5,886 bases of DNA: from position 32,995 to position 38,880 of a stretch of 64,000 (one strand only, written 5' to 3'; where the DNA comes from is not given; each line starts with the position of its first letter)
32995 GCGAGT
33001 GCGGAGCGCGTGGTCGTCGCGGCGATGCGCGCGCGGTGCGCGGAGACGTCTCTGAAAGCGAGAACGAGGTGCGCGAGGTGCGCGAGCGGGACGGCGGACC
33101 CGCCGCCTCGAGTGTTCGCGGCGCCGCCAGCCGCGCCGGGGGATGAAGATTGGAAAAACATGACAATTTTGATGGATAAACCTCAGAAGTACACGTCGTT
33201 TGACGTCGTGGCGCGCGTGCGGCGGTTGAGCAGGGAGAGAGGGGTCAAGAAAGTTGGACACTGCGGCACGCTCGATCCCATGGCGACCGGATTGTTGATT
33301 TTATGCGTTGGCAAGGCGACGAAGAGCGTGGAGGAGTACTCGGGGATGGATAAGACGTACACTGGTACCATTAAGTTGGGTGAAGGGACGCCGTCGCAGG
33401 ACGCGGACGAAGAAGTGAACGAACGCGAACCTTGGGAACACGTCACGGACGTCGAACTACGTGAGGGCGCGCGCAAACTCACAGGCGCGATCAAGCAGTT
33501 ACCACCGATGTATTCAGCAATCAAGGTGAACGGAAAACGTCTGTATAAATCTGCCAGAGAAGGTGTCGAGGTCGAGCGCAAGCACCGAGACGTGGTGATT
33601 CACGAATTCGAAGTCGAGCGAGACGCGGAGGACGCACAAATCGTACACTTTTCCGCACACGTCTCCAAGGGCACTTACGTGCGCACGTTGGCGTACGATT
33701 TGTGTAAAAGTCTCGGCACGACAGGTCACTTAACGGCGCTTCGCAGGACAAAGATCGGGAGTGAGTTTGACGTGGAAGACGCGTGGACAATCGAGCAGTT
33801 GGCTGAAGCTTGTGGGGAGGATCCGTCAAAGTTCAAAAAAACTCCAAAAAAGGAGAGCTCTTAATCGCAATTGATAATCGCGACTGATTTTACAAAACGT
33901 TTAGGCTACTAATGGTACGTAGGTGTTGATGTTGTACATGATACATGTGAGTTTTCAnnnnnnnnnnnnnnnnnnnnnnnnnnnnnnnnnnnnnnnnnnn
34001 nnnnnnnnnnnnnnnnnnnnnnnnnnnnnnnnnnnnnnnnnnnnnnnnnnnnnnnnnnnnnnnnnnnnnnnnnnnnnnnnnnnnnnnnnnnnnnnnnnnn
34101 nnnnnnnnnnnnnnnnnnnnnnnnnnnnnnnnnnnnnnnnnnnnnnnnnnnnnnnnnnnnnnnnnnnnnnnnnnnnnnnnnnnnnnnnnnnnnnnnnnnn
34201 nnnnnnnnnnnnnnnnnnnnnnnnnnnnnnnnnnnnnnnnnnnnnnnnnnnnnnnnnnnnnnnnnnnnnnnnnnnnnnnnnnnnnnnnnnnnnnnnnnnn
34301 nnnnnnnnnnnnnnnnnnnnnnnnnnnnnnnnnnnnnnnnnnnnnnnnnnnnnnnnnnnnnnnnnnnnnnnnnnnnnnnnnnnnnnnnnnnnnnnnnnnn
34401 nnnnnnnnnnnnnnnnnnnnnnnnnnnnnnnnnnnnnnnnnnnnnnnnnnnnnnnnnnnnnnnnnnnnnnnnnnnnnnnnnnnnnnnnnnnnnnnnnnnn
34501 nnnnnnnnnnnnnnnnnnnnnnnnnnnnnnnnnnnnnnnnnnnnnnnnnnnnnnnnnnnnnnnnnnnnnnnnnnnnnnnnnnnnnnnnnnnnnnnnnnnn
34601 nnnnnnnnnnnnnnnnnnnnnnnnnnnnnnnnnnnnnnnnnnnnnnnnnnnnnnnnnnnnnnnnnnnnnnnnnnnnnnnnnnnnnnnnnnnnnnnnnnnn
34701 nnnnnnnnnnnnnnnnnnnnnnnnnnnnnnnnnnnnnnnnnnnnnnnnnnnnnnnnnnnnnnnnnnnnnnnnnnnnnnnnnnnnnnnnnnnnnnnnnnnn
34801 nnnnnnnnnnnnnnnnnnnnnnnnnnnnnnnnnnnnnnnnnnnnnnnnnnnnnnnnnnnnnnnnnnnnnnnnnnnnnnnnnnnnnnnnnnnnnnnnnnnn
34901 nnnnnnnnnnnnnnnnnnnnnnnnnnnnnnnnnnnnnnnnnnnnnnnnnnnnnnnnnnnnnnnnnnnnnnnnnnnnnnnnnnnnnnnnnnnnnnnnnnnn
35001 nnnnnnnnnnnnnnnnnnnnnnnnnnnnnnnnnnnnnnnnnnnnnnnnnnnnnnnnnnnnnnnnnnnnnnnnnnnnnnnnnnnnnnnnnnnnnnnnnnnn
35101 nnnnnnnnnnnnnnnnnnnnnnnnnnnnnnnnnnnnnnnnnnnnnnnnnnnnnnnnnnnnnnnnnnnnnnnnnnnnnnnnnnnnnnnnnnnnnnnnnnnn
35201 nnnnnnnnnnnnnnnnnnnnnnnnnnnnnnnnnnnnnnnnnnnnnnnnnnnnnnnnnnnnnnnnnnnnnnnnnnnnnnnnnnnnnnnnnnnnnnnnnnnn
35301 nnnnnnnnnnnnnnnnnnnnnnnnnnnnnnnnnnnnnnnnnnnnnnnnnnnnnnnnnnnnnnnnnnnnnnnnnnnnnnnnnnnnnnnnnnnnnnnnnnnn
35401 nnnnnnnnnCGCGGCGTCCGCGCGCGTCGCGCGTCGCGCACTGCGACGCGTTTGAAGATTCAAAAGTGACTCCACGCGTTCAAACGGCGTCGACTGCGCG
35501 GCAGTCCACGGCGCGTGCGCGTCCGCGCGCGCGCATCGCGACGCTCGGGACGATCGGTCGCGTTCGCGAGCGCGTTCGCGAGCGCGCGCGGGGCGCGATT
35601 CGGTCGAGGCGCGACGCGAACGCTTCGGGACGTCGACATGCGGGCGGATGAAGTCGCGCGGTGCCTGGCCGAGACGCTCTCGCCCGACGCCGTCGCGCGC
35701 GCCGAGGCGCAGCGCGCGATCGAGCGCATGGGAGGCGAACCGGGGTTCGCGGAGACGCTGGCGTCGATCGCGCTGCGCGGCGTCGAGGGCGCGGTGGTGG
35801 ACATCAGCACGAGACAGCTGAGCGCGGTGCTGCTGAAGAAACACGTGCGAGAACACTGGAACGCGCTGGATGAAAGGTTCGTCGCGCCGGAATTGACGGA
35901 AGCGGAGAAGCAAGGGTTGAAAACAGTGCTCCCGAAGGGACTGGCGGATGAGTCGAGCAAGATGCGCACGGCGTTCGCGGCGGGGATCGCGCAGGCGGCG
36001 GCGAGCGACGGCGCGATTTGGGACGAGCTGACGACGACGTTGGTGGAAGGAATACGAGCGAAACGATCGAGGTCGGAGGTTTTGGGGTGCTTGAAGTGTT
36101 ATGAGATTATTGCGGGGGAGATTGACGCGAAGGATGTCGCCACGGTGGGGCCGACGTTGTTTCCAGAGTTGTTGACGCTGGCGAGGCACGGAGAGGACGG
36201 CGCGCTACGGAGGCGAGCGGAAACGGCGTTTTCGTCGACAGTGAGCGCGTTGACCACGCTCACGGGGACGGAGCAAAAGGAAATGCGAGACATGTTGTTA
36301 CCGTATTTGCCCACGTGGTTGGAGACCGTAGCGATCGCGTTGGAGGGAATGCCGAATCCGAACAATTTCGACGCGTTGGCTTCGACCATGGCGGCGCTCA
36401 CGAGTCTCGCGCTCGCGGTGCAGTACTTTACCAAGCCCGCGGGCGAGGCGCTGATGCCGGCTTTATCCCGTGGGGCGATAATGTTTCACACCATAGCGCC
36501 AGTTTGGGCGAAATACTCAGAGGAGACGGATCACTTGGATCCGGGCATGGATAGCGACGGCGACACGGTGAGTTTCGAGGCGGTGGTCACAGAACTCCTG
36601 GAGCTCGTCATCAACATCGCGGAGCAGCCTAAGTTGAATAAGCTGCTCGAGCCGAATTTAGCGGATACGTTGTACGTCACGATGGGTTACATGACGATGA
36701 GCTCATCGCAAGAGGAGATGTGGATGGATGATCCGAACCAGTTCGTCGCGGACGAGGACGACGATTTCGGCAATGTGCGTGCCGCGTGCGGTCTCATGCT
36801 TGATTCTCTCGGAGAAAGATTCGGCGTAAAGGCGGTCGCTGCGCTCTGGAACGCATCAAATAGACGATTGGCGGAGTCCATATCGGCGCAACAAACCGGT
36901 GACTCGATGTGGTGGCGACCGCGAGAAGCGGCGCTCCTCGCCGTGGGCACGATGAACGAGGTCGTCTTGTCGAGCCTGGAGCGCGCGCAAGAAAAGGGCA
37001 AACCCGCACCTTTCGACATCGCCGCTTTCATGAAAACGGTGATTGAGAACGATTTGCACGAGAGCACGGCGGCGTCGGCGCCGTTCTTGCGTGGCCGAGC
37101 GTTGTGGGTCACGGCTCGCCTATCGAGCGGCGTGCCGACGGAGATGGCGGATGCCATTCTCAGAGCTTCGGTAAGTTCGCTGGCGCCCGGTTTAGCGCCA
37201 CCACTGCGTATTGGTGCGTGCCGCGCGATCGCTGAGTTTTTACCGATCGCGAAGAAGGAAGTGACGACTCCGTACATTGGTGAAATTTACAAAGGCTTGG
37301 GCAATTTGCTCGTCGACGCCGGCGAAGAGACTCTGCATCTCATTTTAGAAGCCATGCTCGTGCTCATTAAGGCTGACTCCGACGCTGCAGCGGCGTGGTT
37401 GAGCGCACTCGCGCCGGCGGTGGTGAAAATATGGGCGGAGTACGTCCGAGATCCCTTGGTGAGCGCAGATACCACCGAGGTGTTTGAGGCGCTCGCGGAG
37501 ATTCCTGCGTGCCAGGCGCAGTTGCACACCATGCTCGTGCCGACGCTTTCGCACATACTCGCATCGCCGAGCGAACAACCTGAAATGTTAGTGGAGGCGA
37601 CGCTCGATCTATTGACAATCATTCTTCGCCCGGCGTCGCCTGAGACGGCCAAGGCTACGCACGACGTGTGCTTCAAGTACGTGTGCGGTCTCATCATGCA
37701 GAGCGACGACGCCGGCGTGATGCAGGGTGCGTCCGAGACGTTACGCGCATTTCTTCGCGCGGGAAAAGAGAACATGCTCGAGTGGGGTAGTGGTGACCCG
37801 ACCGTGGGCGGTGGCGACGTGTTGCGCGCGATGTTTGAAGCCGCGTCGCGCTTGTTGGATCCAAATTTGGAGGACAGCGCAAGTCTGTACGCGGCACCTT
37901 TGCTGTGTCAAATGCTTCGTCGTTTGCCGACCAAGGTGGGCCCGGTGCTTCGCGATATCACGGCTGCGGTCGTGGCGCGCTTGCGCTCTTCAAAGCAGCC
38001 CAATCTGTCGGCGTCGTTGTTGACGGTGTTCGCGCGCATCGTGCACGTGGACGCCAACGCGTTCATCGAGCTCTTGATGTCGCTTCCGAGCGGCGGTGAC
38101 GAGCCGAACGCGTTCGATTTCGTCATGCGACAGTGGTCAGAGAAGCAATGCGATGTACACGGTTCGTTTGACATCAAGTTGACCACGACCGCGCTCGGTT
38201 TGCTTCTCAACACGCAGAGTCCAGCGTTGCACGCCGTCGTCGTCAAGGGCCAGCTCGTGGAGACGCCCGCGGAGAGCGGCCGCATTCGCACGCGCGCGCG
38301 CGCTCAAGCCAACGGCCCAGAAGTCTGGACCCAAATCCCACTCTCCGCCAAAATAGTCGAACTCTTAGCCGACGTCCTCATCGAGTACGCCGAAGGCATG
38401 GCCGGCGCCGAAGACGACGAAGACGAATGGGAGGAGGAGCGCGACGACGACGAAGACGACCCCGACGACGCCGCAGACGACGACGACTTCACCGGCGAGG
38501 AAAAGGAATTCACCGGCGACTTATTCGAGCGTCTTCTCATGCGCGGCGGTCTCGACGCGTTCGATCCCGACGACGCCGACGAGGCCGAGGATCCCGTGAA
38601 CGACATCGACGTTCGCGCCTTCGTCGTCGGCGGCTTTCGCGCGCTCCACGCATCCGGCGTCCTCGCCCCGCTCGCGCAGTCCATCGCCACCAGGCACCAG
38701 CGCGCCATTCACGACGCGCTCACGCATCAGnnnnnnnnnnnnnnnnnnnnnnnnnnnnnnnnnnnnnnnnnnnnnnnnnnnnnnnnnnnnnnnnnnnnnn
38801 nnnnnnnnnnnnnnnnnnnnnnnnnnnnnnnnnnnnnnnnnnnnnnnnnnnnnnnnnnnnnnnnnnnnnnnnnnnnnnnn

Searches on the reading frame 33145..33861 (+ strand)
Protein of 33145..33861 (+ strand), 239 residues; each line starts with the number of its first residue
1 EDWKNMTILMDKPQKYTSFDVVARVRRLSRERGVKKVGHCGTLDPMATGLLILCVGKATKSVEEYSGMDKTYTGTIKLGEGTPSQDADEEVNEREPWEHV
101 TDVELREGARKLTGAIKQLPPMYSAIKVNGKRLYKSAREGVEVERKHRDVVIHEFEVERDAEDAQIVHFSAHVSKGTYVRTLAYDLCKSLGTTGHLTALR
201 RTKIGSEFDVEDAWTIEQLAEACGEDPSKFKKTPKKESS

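Call 21: search_protein_families(library=pfam, proteins=[window:33145-33861:+], max_evalue=0.001)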
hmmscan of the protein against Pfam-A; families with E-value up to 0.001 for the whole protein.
window:33145-33861:+ (239 aa): 2 families
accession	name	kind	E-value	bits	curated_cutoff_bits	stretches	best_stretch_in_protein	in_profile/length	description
PF01509.24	TruB_N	-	2.6e-51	174.4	27.3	1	33-179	5-149/149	TruB family pseudouridylate synthase (N terminal domain)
PF16198.10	TruB_C_2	-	3.1e-09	37.3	29.3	1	180-223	1-43/66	tRNA pseudouridylate synthase B C-terminal domain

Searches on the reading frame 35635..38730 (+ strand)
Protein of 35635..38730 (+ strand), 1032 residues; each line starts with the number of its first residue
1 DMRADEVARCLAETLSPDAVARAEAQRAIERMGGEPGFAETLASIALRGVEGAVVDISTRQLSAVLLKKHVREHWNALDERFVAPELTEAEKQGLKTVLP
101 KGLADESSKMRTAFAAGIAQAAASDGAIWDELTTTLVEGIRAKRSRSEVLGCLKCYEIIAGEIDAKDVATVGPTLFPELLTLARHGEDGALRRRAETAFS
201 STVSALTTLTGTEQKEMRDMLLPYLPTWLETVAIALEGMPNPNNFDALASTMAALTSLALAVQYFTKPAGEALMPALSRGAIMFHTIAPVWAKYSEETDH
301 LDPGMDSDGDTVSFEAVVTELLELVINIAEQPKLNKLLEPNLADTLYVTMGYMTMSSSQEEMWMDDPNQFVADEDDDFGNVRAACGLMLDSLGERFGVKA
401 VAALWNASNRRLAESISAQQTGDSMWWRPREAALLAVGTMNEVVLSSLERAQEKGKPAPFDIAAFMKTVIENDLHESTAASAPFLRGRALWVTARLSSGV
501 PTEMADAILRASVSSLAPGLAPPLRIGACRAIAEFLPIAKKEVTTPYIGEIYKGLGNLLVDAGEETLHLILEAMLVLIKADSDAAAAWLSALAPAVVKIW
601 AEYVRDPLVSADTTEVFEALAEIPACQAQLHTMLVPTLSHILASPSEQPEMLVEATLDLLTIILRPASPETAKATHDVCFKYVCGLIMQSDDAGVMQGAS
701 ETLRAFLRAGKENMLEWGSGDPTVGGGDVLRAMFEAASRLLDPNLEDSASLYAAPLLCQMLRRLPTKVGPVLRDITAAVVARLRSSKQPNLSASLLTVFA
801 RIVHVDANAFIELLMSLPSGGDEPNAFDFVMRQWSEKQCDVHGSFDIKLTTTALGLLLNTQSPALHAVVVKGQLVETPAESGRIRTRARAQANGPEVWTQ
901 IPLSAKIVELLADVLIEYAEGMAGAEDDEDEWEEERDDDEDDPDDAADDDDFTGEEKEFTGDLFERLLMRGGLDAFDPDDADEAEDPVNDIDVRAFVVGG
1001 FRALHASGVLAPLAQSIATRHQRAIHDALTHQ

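Call 21: search_protein_families(library=pfam, proteins=[window:35635-38730:+], max_evalue=0.001)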
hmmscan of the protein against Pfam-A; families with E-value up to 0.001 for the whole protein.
window:35635-38730:+ (1032 aa): 3 families
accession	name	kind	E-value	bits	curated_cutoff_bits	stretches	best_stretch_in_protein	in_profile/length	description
PF25018.1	HEAT_IPO9_c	-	9.5e-09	35.5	27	1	341-559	6-211/264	Importin-9 central HEAT repeats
PF03810.25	IBN_N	-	3.6e-07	30.5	21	1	25-103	1-71/73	Importin-beta N-terminal domain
PF25758.1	TPR_IPO11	-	4.7e-07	29.6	27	1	784-947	177-310/371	Importin-11-like, TPR repeats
